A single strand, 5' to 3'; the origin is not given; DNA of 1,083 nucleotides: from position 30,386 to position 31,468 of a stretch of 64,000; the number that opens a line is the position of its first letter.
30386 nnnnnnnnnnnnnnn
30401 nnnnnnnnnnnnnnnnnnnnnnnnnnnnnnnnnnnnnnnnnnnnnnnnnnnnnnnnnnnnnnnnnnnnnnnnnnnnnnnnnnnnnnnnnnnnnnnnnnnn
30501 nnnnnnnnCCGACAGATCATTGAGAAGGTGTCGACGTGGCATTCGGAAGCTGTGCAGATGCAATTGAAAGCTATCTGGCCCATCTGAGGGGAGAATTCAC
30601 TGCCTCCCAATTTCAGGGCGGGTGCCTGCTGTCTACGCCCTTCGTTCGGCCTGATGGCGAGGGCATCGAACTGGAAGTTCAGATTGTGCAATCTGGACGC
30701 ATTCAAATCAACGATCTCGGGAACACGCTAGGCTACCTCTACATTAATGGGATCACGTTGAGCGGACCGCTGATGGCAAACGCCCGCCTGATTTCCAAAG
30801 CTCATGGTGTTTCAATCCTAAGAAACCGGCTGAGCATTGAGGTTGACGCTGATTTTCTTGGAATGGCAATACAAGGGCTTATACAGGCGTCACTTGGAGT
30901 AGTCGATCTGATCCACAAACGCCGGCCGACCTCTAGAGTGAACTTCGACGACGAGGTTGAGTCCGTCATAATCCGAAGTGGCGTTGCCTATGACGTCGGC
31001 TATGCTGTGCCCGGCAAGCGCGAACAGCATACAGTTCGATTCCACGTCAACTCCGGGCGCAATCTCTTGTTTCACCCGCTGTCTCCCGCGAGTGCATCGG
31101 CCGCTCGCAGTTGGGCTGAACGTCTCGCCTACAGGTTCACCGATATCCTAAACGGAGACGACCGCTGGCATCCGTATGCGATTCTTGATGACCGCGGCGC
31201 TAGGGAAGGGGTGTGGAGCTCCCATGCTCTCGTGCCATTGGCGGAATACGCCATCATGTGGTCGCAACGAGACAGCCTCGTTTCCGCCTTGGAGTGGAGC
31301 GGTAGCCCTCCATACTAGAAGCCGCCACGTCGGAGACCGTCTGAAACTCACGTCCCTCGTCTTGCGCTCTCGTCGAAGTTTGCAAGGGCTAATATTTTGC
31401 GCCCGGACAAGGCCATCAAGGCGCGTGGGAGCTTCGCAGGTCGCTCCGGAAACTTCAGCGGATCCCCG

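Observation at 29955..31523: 1.5-kb lower-GC cassette bracketed by a perfect 36-bp direct repeat that duplicates the aspS promoter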

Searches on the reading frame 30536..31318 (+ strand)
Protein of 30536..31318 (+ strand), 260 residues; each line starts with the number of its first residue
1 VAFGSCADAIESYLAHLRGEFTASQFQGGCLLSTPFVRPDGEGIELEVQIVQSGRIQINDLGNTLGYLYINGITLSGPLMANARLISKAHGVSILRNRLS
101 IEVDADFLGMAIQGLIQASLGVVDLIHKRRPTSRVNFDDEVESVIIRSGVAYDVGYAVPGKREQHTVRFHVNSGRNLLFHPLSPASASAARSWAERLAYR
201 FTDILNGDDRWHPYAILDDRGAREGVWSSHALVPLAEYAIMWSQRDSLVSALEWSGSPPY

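Call 5: search_protein_families(library=pfam, proteins=[window:30536-31318:+], max_evalue=0.1)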
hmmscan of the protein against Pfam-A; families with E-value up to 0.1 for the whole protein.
window:30536-31318:+ (260 aa): 1 family
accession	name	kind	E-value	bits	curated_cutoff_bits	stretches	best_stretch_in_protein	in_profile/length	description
PF08861.15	DUF1828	-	1.5e-06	28.8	22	1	34-121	1-90/91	Domain of unknown function DUF1828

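Call 6: search_protein_families(library=padloc, proteins=[window:30536-31318:+], max_evalue=1)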
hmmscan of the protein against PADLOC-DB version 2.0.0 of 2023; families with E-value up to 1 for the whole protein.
window:30536-31318:+ (260 aa): 2 families
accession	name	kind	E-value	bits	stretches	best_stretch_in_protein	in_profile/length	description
PDLC04539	PDC-M24B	-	1.3e-15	55.6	1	6-251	4-252/255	-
PDLC04540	PDC-M24B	-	6.8e-15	53.3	1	19-252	14-253/256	-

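Call 11: find_encoding_contigs(protein=window:30536-31318:+, flank=6000, max_places=10)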
Protein window:30536-31318:+ (260 aa): no gene with exactly this product is on record in the collection.

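Call 13: find_homologous_proteins(query=window:30536-31318:+)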
Query window:30536-31318:+ (260 aa): 52 proteins with E <= 0.001 among 1205 candidates.
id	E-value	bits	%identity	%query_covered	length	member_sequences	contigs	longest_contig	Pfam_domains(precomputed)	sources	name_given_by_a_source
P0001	3.0e-165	566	97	100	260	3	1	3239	PF08861.16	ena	-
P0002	1.2e-99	351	61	99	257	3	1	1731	PF08861.16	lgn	-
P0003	7.7e-99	348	63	97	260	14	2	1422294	PF08861.16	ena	-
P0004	8.2e-99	348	61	97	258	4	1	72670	PF08861.16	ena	-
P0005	2.4e-97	344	60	97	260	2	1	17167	PF08861.16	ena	-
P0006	8.7e-96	338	60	97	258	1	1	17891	PF08861.16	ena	-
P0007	8.5e-95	335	58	99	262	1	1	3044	PF08861.16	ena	-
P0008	6.8e-94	332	58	97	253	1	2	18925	PF08861.16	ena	-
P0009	1.0e-93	332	58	97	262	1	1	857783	PF08861.16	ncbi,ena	-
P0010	1.1e-93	332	59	97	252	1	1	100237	PF08861.16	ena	-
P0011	1.3e-93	331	60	97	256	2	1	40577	PF08861.16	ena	-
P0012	1.6e-93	331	59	97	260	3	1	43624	PF08861.16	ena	-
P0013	1.8e-93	331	57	97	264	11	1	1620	PF08861.16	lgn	-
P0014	4.8e-93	329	57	99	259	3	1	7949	PF08861.16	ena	-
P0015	4.9e-92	326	58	97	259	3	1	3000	PF08861.16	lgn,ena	-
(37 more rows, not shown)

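Call 26: find_encoding_contigs(protein=P0001, flank=6000, max_places=5)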
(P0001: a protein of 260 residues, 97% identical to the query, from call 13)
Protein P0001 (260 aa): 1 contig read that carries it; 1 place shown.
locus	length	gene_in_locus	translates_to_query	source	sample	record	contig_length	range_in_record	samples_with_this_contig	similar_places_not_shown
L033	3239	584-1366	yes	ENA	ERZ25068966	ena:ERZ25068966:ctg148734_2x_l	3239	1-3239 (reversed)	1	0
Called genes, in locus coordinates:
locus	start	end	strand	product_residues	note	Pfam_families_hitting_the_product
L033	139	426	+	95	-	-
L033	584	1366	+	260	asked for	PF08861:DUF1828 (weak)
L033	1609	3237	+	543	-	?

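Call 27: find_encoding_contigs(protein=P0003, flank=5000, max_places=4)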
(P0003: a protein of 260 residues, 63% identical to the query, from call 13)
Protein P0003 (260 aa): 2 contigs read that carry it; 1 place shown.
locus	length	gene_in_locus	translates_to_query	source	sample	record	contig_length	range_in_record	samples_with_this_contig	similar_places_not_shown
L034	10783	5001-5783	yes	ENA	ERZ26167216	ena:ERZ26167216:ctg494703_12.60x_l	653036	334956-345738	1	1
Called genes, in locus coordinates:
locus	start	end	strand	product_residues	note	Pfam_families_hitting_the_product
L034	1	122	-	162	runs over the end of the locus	PF00499:Oxidored_q3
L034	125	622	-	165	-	PF14697:Fer4_21 (faint), PF00037:Fer4 (faint), PF12797:Fer4_2 (faint), PF13237:Fer4_10 (weak), PF12837:Fer4_6 (faint), PF12838:Fer4_7, PF13187:Fer4_9 (weak), PF13484:Fer4_16 (weak), +1 more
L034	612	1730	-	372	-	PF00146:NADHdh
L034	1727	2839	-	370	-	PF00346:Complex1_49kDa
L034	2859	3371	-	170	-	PF00329:Complex1_30kDa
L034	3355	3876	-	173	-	PF01058:Oxidored_q6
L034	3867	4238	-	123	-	PF00507:Oxidored_q4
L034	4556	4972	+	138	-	PF22398:DUF6978 (weak)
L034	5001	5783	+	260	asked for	PF08861:DUF1828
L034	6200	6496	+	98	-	PF03992:ABM (weak)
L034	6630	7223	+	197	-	PF13302:Acetyltransf_3 (weak), PF00583:Acetyltransf_1, PF13420:Acetyltransf_4 (faint), PF13508:Acetyltransf_7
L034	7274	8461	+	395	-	PF02771:Acyl-CoA_dh_N, PF02770:Acyl-CoA_dh_M, PF00441:Acyl-CoA_dh_1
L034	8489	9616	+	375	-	PF02771:Acyl-CoA_dh_N, PF02770:Acyl-CoA_dh_M, PF00441:Acyl-CoA_dh_1, PF08028:Acyl-CoA_dh_2 (weak)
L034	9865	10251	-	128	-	PF18478:PIN_10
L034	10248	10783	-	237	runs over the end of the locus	PF04255:DUF433 (weak)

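Call 32: find_related_loci(query=window:30536-31318:+, collection=metagenome_contigs, flank=6000)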
Query window:30536-31318:+ (260 aa) in metagenome_contigs; peptide patterns used: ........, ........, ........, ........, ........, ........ (x = any residue, [..] = any of these).
106 stretches matched a pattern, but none encodes a relative of the query by tblastn (E <= 1e-3).

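Call 33: find_related_loci(query=window:30536-31318:+, collection=viral_contigs, flank=6000)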
Query window:30536-31318:+ (260 aa) in viral_contigs; peptide patterns used: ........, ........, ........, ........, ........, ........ (x = any residue, [..] = any of these).
14 stretches matched a pattern, but none encodes a relative of the query by tblastn (E <= 1e-3).

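Call 34: find_encoding_contigs(protein=P0004, flank=5000, max_places=3)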
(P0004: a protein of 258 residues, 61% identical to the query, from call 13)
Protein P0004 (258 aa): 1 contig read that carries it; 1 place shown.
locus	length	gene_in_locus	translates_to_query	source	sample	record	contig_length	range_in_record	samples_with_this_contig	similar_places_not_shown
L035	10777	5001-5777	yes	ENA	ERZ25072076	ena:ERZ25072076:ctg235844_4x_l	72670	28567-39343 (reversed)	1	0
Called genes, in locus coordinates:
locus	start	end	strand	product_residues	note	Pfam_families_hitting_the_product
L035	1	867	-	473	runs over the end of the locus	PF01134:GIDA (faint), PF01262:AlaDh_PNT_C (faint), PF03486:HI0933_like (faint), PF07992:Pyr_redox_2, PF12831:FAD_oxidored, PF13450:NAD_binding_8 (faint), PF00070:Pyr_redox, PF02852:Pyr_redox_dim, +1 more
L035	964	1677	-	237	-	-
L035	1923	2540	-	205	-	-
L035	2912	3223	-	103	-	PF13601:HTH_34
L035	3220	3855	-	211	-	-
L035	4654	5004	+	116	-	-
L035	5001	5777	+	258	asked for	PF08861:DUF1828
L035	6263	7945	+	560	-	PF08529:NusA_N, PF00575:S1, PF13184:KH_NusA_1st, PF26594:KH_NusA_2nd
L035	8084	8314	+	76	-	PF04296:YlxR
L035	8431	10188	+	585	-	PF04760:IF2_N, PF00009:GTP_EFTU, PF01926:MMR_HSR1, PF22042:EF-G_D2, PF03144:GTP_EFTU_D2 (faint), PF11987:IF-2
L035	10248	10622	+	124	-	PF02033:RBFA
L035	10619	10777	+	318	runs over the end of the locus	PF01509:TruB_N, PF16198:TruB_C_2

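Call 35: find_encoding_contigs(protein=P0005, flank=5000, max_places=3)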
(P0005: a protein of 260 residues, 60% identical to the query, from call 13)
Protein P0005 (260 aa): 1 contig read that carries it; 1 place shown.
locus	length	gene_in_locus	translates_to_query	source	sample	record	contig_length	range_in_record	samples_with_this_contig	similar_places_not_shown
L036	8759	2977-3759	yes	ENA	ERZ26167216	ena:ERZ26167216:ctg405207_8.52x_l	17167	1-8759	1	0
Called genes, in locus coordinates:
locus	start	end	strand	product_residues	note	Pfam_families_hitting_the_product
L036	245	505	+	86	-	-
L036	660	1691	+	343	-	PF08240:ADH_N, PF00107:ADH_zinc_N, PF13602:ADH_zinc_N_2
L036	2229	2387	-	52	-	-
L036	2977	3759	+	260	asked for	PF08861:DUF1828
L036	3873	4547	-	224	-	-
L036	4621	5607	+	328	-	PF00188:CAP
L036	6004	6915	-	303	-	PF01738:DLH, PF00326:Peptidase_S9 (faint), PF08840:BAAT_C (faint), PF12695:Abhydrolase_5 (faint)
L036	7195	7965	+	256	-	PF10370:Rv2993c-like_N, PF01557:FAA_hydrolase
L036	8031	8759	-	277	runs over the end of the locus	PF00106:adh_short, PF08659:KR, PF13561:adh_short_C2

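Call 36: find_encoding_contigs(protein=P0009, flank=5000, max_places=3)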
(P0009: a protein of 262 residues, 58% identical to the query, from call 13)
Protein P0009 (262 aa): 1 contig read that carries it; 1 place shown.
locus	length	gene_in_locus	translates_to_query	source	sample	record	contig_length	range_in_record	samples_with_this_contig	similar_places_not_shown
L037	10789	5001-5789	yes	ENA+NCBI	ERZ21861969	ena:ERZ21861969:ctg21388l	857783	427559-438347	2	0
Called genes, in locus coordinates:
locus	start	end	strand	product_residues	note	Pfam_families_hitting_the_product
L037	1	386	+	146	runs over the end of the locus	PF25917:BSH_RND (faint), PF00364:Biotin_lipoyl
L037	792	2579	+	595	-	PF00732:GMC_oxred_N, PF01266:DAO (faint), PF05834:Lycopene_cycl (faint), PF05199:GMC_oxred_C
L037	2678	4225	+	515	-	PF00732:GMC_oxred_N, PF05834:Lycopene_cycl (faint), PF07992:Pyr_redox_2 (faint), PF05199:GMC_oxred_C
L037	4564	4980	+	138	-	PF22398:DUF6978 (weak)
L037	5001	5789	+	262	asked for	PF08861:DUF1828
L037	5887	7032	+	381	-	PF01717:Meth_synt_2 (faint)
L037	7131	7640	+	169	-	PF02776:TPP_enzyme_N (weak)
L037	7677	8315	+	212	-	PF02775:TPP_enzyme_C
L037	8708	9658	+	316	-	PF05598:DUF772, PF01609:DDE_Tnp_1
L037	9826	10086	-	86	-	PF02492:cobW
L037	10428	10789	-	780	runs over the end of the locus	PF01297:ZnuA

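Call 41: search_solved_structures(query=window:30536-31318:+, max_evalue=1)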
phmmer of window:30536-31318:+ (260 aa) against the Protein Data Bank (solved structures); distinct sequences matched with E-value up to 1: 1.
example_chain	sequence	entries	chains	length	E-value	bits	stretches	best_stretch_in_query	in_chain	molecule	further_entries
4u8e_A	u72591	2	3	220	0.51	13.1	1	20-114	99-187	Putative uncharacterized protein gbs1892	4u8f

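Call 42: search_protein_families(library=ncbifam, proteins=[window:30536-31318:+], max_evalue=1)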
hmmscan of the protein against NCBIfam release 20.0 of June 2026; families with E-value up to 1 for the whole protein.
window:30536-31318:+ (260 aa): 0 families

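Call 43: search_protein_families(library=phrogs, proteins=[window:30536-31318:+], max_evalue=1)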
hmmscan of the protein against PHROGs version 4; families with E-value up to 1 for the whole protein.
window:30536-31318:+ (260 aa): 2 families
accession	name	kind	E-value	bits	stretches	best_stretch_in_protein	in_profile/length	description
phrog_5059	-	unknown function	2.3e-12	47.8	1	8-163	6-162/259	-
phrog_1960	-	unknown function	0.11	12.8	1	32-116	26-110/246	-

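Call 74: predict_structure(alignment_id=A8)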
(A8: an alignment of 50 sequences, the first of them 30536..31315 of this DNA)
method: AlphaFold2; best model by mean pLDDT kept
length: 260 residues; sequences in the alignment: 50
mean_pLDDT: 87.8   pTM: 0.70
mean pLDDT of the five models: 87.8, 86.0, 85.9, 85.7, 85.0
residues with pLDDT >= 90: 146; 70-90: 95; 50-70: 14; < 50: 5
segments of 3 or more residues with pLDDT < 50: 257-260
pLDDT, mean of each block of 10 residues (from residue 1): 76 89 89 89 91 91 81 78 93 90 93 95 80 74 87 92 95 85 94 96 95 95 89 92 91 62
secondary structure, 60 per line:
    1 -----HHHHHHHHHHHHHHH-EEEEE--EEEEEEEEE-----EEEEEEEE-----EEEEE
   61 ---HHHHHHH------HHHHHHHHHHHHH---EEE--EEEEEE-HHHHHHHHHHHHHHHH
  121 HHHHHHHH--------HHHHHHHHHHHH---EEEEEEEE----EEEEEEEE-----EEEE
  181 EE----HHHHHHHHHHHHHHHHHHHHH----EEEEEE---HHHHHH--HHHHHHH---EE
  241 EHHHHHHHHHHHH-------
elements in order: H6-20 E22-26 E29-37 E43-50 E56-60 H64-70 H77-89 E93-95 E98-103 H105-128 H137-148 E152-159 E164-171 E177-182 H187-207 E212-217 H221-226 H229-235 E239-241 H242-253

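Call 77: fold_search(model_id=the predicted structure, library=pdb)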
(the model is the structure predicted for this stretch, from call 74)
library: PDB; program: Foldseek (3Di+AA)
matches with E <= 10: 730; with E <= 0.001: 0
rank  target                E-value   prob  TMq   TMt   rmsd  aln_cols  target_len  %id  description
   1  8q41_B                7.7e-03  1.00  0.33  0.22   8.5       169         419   11  Crystal structure of Can2 (E341A) bound to cA4 and TTTAAA ssDNA (released 2023-11-22)
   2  3cxj_A                2.5e-02  0.98  0.28  0.45   7.6       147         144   14  Crystal structure of an uncharacterized protein from Methanothermobacter thermautotrophicus (released 2008-05-13)
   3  8q43_A                2.6e-02  0.90  0.31  0.21  11.6       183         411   10  Crystal structure of cA4-bound Can2 (E341A) in complex with oligo-C DNA (released 2023-11-22)
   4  8wrs_A                4.6e-02  0.08  0.13  0.06  33.1       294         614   10  Cryo-EM structure of Cas12-1 with 5 nt complementary heteroduplex (released 2025-04-16)
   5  8ps5_A                5.5e-02  0.14  0.16  0.12  18.8       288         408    7  Escherichia coli SduA complex bound to DNA (released 2025-01-22)
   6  6xl1_A                6.2e-02  0.54  0.33  0.24  26.7       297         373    7  crystal structure of cA4-activated Card1(D294N) (released 2020-12-30)
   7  2wkr                  6.6e-02  0.15  0.19  0.16  16.4       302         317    7  Structure of a photoactivatable Rac1 containing the Lov2 C450M Mutant (released 2009-08-18)
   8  2wkp                  7.0e-02  0.15  0.19  0.16  16.4       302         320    7  Structure of a photoactivatable Rac1 containing Lov2 Wildtype (released 2009-08-18)
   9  6ut7_G                8.3e-02  0.47  0.22  0.15  16.8       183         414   13  Fitted model for the tetradecameric assembly of Thermococcus gammatolerans McrB AAA+ hexamers with bound McrC (released 2020-10-21)
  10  8q43_B                9.3e-02  0.63  0.29  0.19  10.6       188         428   10  Crystal structure of cA4-bound Can2 (E341A) in complex with oligo-C DNA (released 2023-11-22)
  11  1y88                  9.9e-02  0.97  0.28  0.39   3.6       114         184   12  Crystal Structure of Protein of Unknown Function AF1548 (released 2004-12-21)
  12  8q44_A                1.2e-01  0.75  0.29  0.19   7.8       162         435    9  Crystal structure of cA4-bound Can2 (E364R) in complex with oligo-T DNA (released 2023-11-22)
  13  6wxw_A                1.5e-01  0.38  0.33  0.25  26.8       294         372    7  crystal structure of apo Card1 (released 2020-12-30)
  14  9f9k_B                1.7e-01  0.63  0.20  0.32   5.6        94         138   17  Crystal structure of MUS81-EME1 bound by compound 15. (released 2024-07-03)
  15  9dzv_A                1.7e-01  0.09  0.19  0.07  19.1       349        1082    8  Cryo-EM structure of the C. neoformans lipid flippase Apt1-Cdc50 in the E1 state (released 2025-02-05)
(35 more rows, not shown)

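Call 90: search_dna_similar(query=window:30536-31315:+, collection=plasmids, mode=protein, max_rows=10)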
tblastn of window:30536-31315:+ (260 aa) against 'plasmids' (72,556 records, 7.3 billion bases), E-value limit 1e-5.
No match.

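Call 91: search_dna_similar(query=window:30536-31315:+, collection=phages, mode=protein, max_rows=10)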
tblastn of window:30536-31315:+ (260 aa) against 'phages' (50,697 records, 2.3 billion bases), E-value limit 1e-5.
Records with a match: 3; places in all: 3; records where one place covers at least 80% of the query: 1.
Best place of each record, by identity: <60% 3.
By first word of the organism name: Streptococcus 2; Halorubrum 1.
By host as written in the record: Halorubrum coriense 1; Streptococcus oralis ERR097399 1; Streptococcus oralis ERR097400 1.
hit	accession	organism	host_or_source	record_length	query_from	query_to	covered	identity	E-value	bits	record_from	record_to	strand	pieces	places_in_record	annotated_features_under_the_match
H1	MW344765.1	Halorubrum virus Humcor1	Halorubrum coriense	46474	30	251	85%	29.6%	2e-13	75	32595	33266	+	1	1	DUF1828 domain protein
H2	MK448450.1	Streptococcus satellite phage Javan357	Streptococcus oralis ERR097399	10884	32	169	53%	27.7%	5e-6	53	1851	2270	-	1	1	hypothetical protein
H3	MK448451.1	Streptococcus satellite phage Javan358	Streptococcus oralis ERR097400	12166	32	169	53%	27.7%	5e-6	53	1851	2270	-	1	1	hypothetical protein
